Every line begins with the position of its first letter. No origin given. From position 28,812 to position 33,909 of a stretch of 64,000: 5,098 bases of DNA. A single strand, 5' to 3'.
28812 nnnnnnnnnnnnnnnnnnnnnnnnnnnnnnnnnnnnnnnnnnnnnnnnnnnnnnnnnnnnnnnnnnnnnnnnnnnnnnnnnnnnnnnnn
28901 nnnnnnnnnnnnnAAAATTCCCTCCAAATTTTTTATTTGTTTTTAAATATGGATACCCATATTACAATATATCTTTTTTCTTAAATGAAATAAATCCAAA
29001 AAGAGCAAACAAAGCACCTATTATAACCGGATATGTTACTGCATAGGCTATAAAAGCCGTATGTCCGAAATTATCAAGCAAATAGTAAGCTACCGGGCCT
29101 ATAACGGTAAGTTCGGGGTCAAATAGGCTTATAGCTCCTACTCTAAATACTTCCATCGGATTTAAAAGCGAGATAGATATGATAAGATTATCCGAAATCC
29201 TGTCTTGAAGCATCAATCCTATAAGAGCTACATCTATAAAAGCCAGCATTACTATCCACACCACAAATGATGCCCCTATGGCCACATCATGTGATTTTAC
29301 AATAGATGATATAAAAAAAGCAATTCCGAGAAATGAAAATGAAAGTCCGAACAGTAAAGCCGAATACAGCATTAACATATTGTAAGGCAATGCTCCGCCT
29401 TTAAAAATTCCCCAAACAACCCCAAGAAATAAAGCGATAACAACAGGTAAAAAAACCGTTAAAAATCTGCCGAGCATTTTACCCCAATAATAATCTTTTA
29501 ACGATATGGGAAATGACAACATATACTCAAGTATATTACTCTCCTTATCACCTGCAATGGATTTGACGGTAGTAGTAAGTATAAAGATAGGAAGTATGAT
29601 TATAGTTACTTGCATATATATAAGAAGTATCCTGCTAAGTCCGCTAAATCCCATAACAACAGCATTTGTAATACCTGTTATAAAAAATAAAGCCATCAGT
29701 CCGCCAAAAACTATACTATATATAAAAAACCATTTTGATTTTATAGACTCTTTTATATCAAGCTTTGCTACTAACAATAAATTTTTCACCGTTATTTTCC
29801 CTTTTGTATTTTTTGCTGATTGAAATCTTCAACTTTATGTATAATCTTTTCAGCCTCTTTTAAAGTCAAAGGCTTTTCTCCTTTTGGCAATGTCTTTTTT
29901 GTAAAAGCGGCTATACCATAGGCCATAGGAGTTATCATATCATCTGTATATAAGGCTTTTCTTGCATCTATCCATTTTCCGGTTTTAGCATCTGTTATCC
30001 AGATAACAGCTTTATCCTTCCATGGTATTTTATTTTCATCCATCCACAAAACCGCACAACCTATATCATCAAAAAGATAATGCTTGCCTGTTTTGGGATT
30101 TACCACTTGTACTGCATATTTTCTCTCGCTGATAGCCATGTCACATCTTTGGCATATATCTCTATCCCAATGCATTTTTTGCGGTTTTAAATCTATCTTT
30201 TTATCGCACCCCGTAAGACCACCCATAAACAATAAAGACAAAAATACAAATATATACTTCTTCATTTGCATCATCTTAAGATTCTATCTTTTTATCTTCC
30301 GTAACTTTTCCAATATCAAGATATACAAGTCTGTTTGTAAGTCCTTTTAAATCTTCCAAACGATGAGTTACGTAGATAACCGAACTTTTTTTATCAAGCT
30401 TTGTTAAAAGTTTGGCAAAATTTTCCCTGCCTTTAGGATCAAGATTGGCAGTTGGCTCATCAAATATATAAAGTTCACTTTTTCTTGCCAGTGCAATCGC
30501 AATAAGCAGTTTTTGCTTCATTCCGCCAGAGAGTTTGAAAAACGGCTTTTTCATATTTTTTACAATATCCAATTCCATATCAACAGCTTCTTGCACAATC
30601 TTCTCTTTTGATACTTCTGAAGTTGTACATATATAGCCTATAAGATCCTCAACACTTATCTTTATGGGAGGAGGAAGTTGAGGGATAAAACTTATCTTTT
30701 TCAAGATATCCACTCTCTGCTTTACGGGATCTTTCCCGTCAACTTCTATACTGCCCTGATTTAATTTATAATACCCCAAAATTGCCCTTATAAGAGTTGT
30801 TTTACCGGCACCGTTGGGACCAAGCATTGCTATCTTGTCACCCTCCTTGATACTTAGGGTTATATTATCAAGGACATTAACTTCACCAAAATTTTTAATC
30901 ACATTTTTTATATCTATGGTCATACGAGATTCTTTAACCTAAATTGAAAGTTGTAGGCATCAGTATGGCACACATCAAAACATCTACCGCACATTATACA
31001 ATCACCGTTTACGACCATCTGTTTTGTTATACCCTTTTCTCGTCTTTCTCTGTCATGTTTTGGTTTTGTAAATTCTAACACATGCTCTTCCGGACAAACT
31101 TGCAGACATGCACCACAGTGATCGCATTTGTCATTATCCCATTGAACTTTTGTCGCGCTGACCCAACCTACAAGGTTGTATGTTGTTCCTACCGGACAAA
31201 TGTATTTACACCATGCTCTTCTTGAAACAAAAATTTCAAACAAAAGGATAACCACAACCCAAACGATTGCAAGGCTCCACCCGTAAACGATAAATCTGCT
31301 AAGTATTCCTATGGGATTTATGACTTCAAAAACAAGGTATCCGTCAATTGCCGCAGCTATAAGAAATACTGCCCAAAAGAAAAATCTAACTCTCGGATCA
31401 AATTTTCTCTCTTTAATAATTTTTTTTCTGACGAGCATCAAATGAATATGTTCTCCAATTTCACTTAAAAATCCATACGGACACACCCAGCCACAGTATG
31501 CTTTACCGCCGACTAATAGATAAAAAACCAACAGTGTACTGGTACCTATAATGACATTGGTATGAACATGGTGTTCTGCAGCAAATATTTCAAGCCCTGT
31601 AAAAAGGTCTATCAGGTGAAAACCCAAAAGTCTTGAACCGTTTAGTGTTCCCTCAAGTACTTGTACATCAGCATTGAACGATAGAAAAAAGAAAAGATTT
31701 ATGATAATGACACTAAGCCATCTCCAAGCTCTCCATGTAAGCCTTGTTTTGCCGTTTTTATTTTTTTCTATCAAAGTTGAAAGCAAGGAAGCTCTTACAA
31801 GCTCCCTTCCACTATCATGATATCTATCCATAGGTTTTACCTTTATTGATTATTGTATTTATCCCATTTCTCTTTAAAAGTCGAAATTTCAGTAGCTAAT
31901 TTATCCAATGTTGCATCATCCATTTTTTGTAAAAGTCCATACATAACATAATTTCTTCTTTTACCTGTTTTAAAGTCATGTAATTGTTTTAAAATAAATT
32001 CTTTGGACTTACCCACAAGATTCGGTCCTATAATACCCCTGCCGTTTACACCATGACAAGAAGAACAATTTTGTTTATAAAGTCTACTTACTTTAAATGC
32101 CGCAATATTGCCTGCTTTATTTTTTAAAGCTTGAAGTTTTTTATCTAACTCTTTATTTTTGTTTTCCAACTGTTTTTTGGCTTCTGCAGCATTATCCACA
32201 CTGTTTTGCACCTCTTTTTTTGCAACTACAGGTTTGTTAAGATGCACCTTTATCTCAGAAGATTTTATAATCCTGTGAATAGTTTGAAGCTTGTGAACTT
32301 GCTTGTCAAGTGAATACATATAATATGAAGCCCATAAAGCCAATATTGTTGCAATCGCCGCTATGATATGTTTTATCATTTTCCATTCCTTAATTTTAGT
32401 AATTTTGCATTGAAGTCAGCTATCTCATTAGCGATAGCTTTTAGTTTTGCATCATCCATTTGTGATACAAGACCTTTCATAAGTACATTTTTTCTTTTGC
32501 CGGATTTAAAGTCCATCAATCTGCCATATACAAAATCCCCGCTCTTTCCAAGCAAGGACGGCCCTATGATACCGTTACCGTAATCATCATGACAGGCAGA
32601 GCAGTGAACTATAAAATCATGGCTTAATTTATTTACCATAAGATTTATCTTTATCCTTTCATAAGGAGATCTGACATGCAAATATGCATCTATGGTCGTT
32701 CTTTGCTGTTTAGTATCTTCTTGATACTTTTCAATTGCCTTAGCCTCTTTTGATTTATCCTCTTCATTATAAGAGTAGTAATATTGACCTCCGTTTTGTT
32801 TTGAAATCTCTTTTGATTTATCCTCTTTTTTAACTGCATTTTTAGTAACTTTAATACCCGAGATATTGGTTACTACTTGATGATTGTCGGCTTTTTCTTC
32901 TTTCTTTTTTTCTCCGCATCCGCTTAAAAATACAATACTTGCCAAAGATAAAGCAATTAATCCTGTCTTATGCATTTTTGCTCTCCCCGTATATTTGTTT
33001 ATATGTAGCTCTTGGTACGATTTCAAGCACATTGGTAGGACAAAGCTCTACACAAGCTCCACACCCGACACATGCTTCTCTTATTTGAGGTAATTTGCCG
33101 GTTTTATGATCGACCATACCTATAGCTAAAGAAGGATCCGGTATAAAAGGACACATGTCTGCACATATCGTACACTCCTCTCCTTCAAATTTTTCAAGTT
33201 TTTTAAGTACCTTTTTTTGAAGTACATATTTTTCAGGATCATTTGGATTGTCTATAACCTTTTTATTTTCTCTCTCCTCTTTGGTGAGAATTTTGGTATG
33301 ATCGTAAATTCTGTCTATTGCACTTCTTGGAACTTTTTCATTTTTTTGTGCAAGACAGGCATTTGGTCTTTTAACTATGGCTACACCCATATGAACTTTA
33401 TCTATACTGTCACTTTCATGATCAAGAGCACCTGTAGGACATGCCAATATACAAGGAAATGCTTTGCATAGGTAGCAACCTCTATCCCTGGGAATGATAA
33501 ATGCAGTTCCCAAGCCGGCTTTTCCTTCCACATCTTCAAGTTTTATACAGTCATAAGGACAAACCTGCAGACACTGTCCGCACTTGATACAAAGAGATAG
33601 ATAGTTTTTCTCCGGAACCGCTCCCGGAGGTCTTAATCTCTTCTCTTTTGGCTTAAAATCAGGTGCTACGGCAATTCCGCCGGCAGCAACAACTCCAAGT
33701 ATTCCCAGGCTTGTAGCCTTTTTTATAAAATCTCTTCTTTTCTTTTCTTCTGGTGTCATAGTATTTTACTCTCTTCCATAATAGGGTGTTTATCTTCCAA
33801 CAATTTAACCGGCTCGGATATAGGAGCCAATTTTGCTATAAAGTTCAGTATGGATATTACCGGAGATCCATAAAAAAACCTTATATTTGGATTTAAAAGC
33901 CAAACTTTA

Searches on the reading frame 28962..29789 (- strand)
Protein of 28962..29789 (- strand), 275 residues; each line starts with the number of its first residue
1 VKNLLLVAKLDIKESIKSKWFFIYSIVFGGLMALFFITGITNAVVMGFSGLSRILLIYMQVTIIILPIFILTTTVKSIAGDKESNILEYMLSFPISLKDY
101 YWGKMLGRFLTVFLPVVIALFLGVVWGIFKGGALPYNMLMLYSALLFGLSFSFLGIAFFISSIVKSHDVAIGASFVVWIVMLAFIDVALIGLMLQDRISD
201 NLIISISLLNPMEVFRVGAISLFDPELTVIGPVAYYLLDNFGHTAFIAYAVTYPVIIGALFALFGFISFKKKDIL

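Call 9: search_protein_families(library=pfam, proteins=[window:28962-29789:-])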
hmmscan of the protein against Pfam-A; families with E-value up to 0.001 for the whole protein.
window:28962-29789:- (275 aa): 2 families
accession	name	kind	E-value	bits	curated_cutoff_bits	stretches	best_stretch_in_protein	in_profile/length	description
PF12679.13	ABC2_membrane_2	-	8.9e-19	68.2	27.2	1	7-273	3-282/283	ABC-2 family transporter protein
PF12698.13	ABC2_membrane_3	-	1.3e-09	38.1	31.6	1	50-266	156-346/347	ABC-2 family transporter protein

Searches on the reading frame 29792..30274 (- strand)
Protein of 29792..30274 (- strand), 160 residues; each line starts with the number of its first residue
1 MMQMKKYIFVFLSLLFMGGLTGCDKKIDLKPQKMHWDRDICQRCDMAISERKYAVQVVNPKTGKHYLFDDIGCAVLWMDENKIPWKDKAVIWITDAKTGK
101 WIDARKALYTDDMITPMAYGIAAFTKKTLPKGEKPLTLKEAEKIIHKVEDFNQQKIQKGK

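Call 9: search_protein_families(library=pfam, proteins=[window:29792-30274:-])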
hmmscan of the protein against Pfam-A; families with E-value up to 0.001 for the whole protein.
window:29792-30274:- (160 aa): 1 family
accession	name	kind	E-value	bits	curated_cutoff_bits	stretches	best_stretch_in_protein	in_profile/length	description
PF05573.18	NosL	-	0.00018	22.3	24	1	37-125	6-104/131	NosL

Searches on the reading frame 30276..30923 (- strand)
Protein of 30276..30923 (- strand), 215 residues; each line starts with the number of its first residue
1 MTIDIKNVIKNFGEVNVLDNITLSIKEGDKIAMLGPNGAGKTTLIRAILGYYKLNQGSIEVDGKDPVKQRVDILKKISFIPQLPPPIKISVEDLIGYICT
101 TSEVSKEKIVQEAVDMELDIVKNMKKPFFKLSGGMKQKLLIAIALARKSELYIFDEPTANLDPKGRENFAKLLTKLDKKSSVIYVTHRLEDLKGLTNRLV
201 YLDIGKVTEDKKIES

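Call 9: search_protein_families(library=pfam, proteins=[window:30276-30923:-])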
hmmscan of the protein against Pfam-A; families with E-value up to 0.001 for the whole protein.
window:30276-30923:- (215 aa): 7 families
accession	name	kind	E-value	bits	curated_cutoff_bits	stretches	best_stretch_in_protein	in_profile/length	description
PF00005.33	ABC_tran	-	2.1e-28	100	25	1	18-159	1-137/137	ABC transporter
PF13304.12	AAA_21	-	3.1e-14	54.2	27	1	127-187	234-298/304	AAA domain, putative AbiEii toxin, Type IV TA system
PF02463.25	SMC_N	-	1.8e-12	47.6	40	1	31-194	27-204/220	RecF/RecN/SMC N terminal domain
PF13175.12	AAA_15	-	2.4e-06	27.9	32.1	0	9-48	8-43/374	AAA ATPase domain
PF00004.35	AAA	-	0.00024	22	21.2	0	33-82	3-38/131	ATPase family associated with various cellular activities (AAA)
PF13476.12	AAA_23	-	0.00033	21.8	27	1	9-49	4-40/201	AAA domain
PF13671.12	AAA_33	-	0.00081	20.2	27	0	31-49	2-20/143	AAA domain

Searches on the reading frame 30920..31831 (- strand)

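Call 9: search_protein_families(library=pfam, proteins=[window:30920-31831:-])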
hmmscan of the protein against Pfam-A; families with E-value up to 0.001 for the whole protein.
window:30920-31831:- (303 aa): 12 families
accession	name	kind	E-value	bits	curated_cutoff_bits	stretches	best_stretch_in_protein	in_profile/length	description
PF12801.12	Fer4_5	-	1.6e-17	63.6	22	2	90-133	2-40/48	4Fe-4S binding domain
PF12838.12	Fer4_7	-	8.3e-11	42.6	27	1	235-292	1-52/52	4Fe-4S dicluster domain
PF00037.32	Fer4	-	4.3e-10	39.4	21.1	1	229-248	1-20/24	4Fe-4S binding domain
PF12837.12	Fer4_6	-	3.3e-09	36.7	25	1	228-248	1-21/24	4Fe-4S binding domain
PF13187.11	Fer4_9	-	1.6e-08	34.9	27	1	235-292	1-51/52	4Fe-4S dicluster domain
PF13237.11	Fer4_10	-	2.7e-08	34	25.5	1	230-288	3-52/53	4Fe-4S dicluster domain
PF25160.1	LdpA_Fe-S-bd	-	8.2e-08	32.4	27.6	0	208-253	9-45/49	LdpA Fe-S cluster-binding domain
PF13183.11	Fer4_8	-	2.8e-06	28.2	27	1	234-290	3-66/68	4Fe-4S dicluster domain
PF12798.12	Fer4_3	-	3.5e-06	27.9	27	0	236-248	1-13/15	4Fe-4S binding domain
PF14697.11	Fer4_21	-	6.2e-06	26.7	35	0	208-249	14-54/59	4Fe-4S dicluster domain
PF13484.11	Fer4_16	-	0.00016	22.8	30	0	235-288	1-63/66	4Fe-4S double cluster binding domain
PF12797.12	Fer4_2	-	0.00016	21.8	24.5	1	229-248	3-22/22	4Fe-4S binding domain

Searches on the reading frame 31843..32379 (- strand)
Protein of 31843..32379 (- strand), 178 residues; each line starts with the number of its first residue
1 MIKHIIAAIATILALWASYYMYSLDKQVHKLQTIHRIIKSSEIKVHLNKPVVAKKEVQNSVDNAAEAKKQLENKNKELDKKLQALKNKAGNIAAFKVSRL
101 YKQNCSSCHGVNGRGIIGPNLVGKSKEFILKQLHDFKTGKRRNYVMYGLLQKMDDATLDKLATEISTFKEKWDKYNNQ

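Call 9: search_protein_families(library=pfam, proteins=[window:31843-32379:-])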
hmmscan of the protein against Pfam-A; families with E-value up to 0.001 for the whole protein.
window:31843-32379:- (178 aa): 2 families
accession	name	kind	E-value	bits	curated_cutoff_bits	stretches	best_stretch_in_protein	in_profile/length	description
PF00034.26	Cytochrom_C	-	1.7e-07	32.9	21.3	1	98-152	5-61/90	Cytochrome c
PF13442.11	Cytochrome_CBB3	-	1.4e-06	29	27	1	98-162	7-65/68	Cytochrome C oxidase, cbb3-type, subunit III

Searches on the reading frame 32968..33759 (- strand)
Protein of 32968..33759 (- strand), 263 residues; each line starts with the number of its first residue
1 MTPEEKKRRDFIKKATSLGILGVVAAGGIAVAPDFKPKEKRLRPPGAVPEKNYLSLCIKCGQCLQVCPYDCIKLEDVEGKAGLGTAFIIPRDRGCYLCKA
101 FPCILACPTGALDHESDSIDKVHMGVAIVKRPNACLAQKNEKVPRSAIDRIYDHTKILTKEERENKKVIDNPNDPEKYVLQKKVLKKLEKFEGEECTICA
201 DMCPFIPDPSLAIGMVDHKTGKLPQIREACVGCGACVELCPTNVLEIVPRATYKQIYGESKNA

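Call 9: search_protein_families(library=pfam, proteins=[window:32968-33759:-])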
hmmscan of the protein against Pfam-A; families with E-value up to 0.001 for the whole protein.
window:32968-33759:- (263 aa): 13 families
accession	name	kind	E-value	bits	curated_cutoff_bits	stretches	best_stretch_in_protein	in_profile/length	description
PF12838.12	Fer4_7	-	8.1e-16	58.7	27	3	57-111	2-52/52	4Fe-4S dicluster domain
PF00037.32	Fer4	-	1.3e-13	50.5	21.1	2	227-245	5-23/24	4Fe-4S binding domain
PF13484.11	Fer4_16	-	6.5e-13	49.7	30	0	230-248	2-20/66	4Fe-4S double cluster binding domain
PF13187.11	Fer4_9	-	1.6e-12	47.6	27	3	195-244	4-51/52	4Fe-4S dicluster domain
PF13237.11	Fer4_10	-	1.1e-08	35.3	25.5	0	195-241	11-53/53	4Fe-4S dicluster domain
PF12797.12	Fer4_2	-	7.6e-08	32.3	24.5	1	227-242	7-22/22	4Fe-4S binding domain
PF14697.11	Fer4_21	-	2.8e-07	31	35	0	195-245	10-57/59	4Fe-4S dicluster domain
PF25160.1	LdpA_Fe-S-bd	-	3.5e-07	30.3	27.6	0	46-75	16-46/49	LdpA Fe-S cluster-binding domain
PF12837.12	Fer4_6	-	5.1e-07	29.8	25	1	227-245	6-24/24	4Fe-4S binding domain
PF12798.12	Fer4_3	-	4.8e-06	27.4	27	0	230-243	1-14/15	4Fe-4S binding domain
PF12800.12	Fer4_4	-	5.6e-06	26.7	24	0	55-70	2-17/17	4Fe-4S binding domain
PF13183.11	Fer4_8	-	3.9e-05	24.5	27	0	50-69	47-66/68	4Fe-4S dicluster domain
PF13534.11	Fer4_17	-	0.00037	21.4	22.2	0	50-70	39-59/61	4Fe-4S dicluster domain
